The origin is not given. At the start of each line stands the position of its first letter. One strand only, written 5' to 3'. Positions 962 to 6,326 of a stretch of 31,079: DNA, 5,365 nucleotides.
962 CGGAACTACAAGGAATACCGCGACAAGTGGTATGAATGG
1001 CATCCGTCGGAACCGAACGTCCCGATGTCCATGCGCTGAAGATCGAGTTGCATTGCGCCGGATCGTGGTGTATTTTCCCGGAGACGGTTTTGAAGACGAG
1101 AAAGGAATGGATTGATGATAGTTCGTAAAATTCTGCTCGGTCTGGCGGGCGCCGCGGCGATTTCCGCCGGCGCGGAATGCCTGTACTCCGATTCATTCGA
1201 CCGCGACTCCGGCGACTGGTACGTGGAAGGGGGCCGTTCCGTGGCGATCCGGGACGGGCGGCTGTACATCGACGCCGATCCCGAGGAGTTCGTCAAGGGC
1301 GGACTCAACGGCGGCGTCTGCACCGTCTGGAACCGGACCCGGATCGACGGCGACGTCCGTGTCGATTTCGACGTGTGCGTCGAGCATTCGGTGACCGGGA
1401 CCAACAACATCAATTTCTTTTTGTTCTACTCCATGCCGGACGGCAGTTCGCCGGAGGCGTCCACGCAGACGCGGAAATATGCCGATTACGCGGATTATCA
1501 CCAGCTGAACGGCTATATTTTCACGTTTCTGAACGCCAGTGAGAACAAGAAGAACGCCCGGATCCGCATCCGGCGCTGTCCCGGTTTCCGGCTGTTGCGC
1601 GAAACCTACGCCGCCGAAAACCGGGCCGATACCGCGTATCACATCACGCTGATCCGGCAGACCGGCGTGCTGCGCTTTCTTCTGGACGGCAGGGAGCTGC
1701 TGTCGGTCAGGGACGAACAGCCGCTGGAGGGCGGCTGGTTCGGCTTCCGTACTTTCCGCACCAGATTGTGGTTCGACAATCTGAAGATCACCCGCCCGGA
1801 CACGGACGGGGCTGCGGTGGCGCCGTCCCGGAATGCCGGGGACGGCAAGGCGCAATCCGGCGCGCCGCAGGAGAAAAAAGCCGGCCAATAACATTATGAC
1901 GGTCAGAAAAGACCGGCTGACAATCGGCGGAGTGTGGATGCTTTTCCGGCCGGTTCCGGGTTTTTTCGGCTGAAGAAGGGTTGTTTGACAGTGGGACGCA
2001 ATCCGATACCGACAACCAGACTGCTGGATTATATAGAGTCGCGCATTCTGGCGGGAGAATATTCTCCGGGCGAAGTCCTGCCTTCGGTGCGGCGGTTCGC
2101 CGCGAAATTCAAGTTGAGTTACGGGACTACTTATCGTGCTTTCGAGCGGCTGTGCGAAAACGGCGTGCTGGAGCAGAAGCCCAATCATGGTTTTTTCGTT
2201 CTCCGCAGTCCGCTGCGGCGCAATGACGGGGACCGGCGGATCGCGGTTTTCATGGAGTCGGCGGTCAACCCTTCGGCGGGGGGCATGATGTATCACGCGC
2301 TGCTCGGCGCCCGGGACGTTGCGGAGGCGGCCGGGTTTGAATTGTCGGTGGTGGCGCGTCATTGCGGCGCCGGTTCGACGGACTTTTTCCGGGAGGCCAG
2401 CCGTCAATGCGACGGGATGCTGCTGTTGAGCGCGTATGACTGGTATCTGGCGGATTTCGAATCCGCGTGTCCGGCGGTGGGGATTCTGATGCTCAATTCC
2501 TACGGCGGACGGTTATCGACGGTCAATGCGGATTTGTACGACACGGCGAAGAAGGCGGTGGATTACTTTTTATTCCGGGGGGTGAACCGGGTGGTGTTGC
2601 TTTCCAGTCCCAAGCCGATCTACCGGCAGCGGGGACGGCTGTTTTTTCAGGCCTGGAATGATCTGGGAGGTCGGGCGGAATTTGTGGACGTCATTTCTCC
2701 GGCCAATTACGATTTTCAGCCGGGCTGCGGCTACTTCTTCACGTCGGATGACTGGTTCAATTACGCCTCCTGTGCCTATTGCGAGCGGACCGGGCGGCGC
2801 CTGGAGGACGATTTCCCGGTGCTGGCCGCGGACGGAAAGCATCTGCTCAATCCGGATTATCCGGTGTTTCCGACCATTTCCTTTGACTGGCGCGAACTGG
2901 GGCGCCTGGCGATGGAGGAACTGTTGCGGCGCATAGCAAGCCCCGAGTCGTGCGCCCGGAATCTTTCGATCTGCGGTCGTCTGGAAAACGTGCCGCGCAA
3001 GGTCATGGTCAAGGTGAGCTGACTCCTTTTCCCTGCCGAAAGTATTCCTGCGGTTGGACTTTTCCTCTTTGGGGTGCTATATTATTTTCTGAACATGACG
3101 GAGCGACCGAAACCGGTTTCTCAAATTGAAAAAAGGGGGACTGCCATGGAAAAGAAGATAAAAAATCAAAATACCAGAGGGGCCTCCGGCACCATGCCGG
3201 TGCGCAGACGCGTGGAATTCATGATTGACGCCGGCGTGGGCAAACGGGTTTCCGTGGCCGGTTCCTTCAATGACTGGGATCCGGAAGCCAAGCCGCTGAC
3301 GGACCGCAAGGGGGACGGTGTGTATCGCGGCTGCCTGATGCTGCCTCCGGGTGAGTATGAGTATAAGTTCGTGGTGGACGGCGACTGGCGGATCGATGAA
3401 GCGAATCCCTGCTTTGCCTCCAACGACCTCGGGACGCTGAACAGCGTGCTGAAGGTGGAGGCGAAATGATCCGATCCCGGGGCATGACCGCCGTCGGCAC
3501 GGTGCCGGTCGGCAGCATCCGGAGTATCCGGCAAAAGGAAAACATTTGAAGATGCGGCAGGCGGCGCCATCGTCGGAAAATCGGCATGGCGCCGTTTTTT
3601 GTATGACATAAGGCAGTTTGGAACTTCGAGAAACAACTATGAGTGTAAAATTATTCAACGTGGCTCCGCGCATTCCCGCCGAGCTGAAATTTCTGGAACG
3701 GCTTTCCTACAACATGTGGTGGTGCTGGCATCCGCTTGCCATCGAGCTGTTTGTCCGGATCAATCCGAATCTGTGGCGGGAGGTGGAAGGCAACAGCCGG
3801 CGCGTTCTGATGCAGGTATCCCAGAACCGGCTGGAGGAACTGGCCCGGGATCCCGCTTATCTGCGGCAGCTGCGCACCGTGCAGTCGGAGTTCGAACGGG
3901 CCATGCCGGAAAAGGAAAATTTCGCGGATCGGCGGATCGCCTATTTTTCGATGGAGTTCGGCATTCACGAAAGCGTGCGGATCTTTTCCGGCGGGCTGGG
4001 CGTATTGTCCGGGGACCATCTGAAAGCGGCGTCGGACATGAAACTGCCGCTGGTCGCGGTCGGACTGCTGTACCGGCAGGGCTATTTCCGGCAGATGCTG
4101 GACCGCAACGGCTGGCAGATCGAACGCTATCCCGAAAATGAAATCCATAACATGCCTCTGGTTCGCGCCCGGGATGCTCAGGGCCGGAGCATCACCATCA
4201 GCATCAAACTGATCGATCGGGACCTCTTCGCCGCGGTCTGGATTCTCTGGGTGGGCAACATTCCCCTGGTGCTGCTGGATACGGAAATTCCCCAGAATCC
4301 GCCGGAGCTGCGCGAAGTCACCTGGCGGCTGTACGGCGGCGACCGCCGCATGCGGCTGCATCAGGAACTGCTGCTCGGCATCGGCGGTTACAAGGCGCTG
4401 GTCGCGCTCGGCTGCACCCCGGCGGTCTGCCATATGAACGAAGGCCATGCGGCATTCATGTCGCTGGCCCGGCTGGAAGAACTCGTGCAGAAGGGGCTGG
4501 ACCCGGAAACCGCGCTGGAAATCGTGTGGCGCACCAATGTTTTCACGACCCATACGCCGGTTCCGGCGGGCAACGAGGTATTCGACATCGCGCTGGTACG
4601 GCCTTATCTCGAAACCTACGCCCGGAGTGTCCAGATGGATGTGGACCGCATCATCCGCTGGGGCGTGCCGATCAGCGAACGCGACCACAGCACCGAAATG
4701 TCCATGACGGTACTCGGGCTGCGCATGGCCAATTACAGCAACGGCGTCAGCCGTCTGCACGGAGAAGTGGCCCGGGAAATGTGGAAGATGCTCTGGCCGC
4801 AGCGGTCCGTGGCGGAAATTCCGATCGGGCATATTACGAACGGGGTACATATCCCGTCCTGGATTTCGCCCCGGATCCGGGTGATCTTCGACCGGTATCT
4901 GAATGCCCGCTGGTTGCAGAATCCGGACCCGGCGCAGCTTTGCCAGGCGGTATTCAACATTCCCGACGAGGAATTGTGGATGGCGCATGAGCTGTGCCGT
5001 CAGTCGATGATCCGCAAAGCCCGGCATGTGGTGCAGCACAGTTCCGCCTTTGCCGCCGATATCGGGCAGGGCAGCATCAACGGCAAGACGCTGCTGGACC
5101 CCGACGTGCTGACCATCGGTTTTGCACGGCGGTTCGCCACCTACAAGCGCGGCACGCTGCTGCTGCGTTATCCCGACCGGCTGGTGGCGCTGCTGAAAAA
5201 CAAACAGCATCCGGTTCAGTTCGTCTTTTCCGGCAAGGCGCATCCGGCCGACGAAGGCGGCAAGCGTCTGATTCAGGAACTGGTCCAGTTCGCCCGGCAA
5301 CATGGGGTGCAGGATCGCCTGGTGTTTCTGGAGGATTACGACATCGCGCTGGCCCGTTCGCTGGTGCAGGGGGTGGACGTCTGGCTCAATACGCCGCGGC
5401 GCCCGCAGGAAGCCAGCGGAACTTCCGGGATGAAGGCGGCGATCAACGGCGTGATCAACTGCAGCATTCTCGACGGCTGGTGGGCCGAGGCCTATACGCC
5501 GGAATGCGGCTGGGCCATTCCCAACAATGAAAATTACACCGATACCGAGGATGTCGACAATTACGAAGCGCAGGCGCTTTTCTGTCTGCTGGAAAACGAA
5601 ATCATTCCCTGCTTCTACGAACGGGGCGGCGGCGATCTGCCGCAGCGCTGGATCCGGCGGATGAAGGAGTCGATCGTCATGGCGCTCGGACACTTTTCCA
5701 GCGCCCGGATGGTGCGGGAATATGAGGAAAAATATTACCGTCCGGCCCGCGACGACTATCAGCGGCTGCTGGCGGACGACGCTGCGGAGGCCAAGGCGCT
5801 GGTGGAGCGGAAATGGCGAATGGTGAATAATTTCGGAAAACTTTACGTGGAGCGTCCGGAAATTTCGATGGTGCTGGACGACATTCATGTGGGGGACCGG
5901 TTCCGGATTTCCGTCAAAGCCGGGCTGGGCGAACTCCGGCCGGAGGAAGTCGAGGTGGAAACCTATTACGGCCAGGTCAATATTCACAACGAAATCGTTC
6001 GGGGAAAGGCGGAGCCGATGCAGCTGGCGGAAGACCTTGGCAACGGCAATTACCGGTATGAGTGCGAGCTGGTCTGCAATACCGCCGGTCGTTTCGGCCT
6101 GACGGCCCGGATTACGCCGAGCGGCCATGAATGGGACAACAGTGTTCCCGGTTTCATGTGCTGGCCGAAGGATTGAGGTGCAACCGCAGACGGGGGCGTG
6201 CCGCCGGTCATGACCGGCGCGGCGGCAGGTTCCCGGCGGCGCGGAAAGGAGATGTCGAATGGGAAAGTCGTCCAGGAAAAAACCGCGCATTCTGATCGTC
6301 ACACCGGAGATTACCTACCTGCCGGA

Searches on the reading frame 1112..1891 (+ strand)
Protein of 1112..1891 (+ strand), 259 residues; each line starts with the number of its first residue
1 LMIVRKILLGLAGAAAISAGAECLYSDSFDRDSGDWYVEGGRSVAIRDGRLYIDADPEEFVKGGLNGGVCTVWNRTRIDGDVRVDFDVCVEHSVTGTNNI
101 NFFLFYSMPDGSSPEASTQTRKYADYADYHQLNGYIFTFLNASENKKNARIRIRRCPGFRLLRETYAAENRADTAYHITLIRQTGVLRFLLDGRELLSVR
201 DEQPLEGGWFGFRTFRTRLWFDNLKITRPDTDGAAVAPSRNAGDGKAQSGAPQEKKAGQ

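Call 8: search_protein_families(library=pfam, proteins=[window:1112-1891:+], max_evalue=0.001)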
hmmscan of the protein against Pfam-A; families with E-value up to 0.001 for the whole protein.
window:1112-1891:+ (259 aa): 2 families
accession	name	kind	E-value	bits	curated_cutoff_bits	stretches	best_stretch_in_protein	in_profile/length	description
PF19763.6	DUF6250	-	3.6e-17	63.1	26.9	1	70-223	7-164/165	Domain of unknown function (DUF6250)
PF09224.18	DUF1961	-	1.8e-05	24.6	25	1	23-207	2-189/214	Domain of unknown function (DUF1961)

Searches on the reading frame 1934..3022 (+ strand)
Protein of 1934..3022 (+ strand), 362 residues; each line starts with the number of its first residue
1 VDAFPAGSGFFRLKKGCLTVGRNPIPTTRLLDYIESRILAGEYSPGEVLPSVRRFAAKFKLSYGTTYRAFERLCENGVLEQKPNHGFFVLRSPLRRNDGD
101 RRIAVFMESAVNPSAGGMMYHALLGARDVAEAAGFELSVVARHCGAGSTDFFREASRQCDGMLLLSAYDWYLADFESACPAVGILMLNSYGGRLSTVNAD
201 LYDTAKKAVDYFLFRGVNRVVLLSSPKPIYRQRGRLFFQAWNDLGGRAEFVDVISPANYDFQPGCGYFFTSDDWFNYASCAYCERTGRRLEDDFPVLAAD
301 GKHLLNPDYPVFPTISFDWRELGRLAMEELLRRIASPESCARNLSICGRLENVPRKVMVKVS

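Call 8: search_protein_families(library=pfam, proteins=[window:1934-3022:+], max_evalue=0.001)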
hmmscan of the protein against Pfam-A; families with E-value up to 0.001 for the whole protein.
window:1934-3022:+ (362 aa): 2 families
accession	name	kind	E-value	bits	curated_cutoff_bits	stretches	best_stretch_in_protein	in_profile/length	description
PF00392.27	GntR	-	9.7e-11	41.6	27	1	29-89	4-64/64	Bacterial regulatory proteins, gntR family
PF13377.12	Peripla_BP_3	-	0.00061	20.3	26.5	0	209-343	1-154/167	Periplasmic binding protein-like domain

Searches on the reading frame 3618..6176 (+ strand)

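Call 8: search_protein_families(library=pfam, proteins=[window:3618-6176:+], max_evalue=0.001)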
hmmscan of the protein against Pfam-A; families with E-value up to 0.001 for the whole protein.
window:3618-6176:+ (852 aa): 2 families
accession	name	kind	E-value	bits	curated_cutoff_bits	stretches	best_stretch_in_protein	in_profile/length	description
PF11897.13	DUF3417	-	6.5e-31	107.5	25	1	19-119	1-108/109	Protein of unknown function (DUF3417)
PF00343.26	Phosphorylase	-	9.4e-27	94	27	2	270-620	219-579/713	Carbohydrate phosphorylase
